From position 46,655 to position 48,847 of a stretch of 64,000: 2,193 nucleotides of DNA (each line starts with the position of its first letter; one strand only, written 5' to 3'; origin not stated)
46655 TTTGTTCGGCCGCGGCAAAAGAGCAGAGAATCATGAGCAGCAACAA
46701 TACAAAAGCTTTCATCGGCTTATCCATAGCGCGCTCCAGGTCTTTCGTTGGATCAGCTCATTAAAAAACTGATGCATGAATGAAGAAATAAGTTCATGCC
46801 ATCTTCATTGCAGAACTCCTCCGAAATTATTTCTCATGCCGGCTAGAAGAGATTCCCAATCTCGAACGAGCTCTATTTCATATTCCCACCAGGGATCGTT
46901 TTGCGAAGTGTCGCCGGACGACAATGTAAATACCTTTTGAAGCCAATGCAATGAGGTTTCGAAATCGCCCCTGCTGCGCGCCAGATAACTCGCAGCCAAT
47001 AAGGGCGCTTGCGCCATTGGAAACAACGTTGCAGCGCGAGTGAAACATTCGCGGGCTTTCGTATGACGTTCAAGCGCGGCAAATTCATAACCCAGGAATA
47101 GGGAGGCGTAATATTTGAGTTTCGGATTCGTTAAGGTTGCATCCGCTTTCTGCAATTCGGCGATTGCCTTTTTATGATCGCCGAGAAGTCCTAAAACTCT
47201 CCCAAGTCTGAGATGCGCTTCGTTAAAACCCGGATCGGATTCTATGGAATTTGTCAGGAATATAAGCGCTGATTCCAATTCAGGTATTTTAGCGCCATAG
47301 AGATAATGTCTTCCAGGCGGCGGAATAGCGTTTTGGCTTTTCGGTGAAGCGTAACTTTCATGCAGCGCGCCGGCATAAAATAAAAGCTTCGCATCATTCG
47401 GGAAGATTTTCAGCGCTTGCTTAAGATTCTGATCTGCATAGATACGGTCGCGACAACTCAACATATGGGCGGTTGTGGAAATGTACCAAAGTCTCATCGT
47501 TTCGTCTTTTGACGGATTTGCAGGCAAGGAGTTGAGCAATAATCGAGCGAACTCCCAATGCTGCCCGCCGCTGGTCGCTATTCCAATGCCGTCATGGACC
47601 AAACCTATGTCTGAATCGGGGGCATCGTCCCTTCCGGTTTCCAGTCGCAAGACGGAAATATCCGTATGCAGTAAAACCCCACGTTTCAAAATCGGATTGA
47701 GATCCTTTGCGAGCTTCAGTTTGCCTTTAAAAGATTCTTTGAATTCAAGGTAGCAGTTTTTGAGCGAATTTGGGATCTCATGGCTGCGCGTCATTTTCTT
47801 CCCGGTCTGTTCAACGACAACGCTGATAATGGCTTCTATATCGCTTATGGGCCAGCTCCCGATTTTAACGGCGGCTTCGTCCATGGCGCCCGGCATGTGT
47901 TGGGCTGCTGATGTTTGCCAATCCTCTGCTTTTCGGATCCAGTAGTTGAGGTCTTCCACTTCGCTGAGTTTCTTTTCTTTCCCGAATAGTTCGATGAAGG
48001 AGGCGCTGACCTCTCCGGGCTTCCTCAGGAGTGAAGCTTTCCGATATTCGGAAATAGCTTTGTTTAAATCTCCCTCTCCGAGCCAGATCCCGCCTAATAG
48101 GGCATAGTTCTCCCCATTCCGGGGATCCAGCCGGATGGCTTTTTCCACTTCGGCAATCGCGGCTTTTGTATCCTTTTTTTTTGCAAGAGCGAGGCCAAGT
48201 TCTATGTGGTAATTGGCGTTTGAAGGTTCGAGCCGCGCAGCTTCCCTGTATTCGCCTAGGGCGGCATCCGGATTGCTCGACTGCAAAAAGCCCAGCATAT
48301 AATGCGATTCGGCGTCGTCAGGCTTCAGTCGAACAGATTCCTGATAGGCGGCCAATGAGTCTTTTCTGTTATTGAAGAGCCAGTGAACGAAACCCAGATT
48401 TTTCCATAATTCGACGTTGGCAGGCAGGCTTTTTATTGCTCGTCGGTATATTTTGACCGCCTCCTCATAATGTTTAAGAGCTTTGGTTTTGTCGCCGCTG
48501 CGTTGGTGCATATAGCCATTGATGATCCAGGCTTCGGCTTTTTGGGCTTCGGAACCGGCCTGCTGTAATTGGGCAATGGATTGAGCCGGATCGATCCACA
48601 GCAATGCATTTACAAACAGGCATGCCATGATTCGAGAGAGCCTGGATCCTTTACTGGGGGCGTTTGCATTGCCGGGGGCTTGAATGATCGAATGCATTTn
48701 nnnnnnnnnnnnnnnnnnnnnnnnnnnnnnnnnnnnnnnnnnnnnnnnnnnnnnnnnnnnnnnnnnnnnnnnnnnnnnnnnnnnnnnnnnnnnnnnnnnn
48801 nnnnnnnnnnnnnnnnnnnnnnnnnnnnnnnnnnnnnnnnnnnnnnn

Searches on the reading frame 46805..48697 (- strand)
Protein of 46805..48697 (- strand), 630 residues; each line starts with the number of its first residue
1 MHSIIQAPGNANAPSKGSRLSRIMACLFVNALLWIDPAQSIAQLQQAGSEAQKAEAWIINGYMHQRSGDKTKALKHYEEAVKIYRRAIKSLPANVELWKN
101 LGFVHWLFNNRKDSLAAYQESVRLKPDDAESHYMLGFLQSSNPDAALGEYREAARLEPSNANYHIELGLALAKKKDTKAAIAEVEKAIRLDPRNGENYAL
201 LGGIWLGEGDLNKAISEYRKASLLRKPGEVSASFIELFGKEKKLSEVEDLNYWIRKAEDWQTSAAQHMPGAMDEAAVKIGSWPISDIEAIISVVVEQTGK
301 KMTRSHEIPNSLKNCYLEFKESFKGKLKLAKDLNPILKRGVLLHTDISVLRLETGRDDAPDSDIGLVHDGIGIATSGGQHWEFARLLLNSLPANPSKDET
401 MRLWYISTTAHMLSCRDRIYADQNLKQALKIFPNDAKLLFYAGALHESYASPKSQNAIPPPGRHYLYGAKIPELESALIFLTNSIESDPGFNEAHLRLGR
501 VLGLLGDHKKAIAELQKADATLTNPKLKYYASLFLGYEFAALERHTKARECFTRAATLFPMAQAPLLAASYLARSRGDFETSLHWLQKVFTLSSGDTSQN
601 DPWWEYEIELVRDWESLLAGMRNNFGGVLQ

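Call 24: search_protein_families(library=pfam, proteins=[window:46805-48697:-], max_evalue=0.001)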
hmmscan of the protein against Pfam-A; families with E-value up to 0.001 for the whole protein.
window:46805-48697:- (630 aa): 18 families
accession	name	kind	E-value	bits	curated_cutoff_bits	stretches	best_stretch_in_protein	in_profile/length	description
PF13414.12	TPR_11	-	1e-27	95.9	26.8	3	144-174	11-41/42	TPR repeat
PF07719.23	TPR_2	-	1.4e-27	94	27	2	161-194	1-34/34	Tetratricopeptide repeat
PF00515.34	TPR_1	-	9.7e-22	76.3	27.8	0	54-84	1-31/34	Tetratricopeptide repeat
PF13432.12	TPR_16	-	1.9e-21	76.6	32.7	2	137-193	7-63/65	Tetratricopeptide repeat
PF13431.12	TPR_17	-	7.6e-20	69.9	24.4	0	117-153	1-32/34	Tetratricopeptide repeat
PF13181.12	TPR_8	-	7.9e-20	69.7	25.7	0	162-194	2-34/34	Tetratricopeptide repeat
PF13428.12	TPR_14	-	6.8e-15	54.5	23.5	0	73-102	13-42/44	Tetratricopeptide repeat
PF13424.12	TPR_12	-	8.8e-14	51.9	30.1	1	55-125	4-75/77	Tetratricopeptide repeat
PF14559.12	TPR_19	-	2.5e-13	50.6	25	1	138-201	2-64/68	Tetratricopeptide repeat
PF23914.1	TPR_CcmH_CycH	-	4e-10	40.2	42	1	125-221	46-147/158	Cytochrome c-type biogenesis protein H TPR domain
PF12569.14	NatA_aux_su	-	1.9e-06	27.5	33.3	0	173-223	204-254/515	N-terminal acetyltransferase A, auxiliary subunit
PF20308.4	TPR-S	-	1.4e-05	26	27.6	0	144-222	3-86/102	Tetratricopeptide Repeats-Sensor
PF13429.12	TPR_15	-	3.4e-05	23.8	26.2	0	93-232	42-182/280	Tetratricopeptide repeat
PF24575.1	TPR_Slam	-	6.9e-05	23.7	35.2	0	140-181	60-101/104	Surface lipoprotein assembly modifier, N-terminal TPR repeats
PF13174.12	TPR_6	-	8e-05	23.5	26.3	0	493-517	1-25/33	Tetratricopeptide repeat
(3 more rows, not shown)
